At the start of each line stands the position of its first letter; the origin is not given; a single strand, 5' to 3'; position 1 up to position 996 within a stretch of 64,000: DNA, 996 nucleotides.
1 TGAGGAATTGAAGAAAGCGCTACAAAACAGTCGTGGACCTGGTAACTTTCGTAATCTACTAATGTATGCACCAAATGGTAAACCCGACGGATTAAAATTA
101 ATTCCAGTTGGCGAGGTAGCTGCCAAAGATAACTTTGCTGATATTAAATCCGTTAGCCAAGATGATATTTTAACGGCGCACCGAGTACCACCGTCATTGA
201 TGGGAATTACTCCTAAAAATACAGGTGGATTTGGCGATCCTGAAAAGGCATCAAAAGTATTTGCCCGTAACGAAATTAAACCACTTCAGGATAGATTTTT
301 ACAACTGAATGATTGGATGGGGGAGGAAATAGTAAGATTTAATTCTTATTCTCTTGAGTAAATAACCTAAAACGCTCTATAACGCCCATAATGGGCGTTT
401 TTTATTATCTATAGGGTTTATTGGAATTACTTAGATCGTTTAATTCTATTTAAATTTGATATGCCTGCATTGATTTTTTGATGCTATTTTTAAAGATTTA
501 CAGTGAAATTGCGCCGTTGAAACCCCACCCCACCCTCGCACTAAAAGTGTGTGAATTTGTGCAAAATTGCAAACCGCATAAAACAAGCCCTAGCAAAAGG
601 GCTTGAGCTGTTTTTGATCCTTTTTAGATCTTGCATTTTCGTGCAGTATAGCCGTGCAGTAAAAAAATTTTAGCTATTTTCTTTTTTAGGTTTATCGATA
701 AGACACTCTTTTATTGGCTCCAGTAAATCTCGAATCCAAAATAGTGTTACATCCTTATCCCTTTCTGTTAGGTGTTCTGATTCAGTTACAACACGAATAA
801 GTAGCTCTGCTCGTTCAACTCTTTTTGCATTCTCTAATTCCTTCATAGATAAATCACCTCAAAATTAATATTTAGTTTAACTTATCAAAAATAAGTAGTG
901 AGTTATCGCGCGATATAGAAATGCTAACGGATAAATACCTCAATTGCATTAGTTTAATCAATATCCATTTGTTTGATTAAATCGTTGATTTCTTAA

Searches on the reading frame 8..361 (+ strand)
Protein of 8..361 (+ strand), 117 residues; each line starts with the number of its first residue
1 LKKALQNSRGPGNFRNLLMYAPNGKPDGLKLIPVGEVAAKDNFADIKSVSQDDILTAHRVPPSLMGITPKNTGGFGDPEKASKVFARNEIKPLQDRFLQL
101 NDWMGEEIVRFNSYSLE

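Call 3: search_protein_families(library=pfam, proteins=[window:8-361:+], max_evalue=1)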
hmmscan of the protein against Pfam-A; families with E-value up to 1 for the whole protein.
window:8-361:+ (117 aa): 1 family
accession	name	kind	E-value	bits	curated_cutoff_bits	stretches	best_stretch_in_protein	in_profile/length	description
PF04860.17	Phage_portal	-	3.6e-06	26.8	39.1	1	27-99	200-270/321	Phage portal protein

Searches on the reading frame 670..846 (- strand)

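Call 3: search_protein_families(library=pfam, proteins=[window:670-846:-], max_evalue=1)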
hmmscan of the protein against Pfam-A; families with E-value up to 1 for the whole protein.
window:670-846:- (58 aa): 0 families

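Call 4: search_protein_families(library=padloc, proteins=[window:670-846:-], max_evalue=1)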
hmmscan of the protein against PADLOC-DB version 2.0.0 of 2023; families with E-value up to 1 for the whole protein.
window:670-846:- (58 aa): 0 families

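Call 5: search_protein_families(library=phrogs, proteins=[window:670-846:-], max_evalue=1)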
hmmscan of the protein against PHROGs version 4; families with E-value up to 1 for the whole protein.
window:670-846:- (58 aa): 3 families
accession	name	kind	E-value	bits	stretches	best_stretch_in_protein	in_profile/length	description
phrog_8554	-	unknown function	4e-06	27.8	1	10-55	10-54/66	-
phrog_698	-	unknown function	0.00032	21.6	1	8-47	9-47/63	-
phrog_14079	-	unknown function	0.02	16.1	1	16-52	93-129/132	-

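Call 6: search_protein_families(library=ncbifam, proteins=[window:670-846:-], max_evalue=1)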
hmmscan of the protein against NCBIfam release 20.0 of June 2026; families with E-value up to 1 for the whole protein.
window:670-846:- (58 aa): 1 family
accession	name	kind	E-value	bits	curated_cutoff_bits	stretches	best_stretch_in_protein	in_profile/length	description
TIGR02740.1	TraF-like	hypoth_equivalog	0.15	11.3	232.25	1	21-57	65-104/276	TraF-like protein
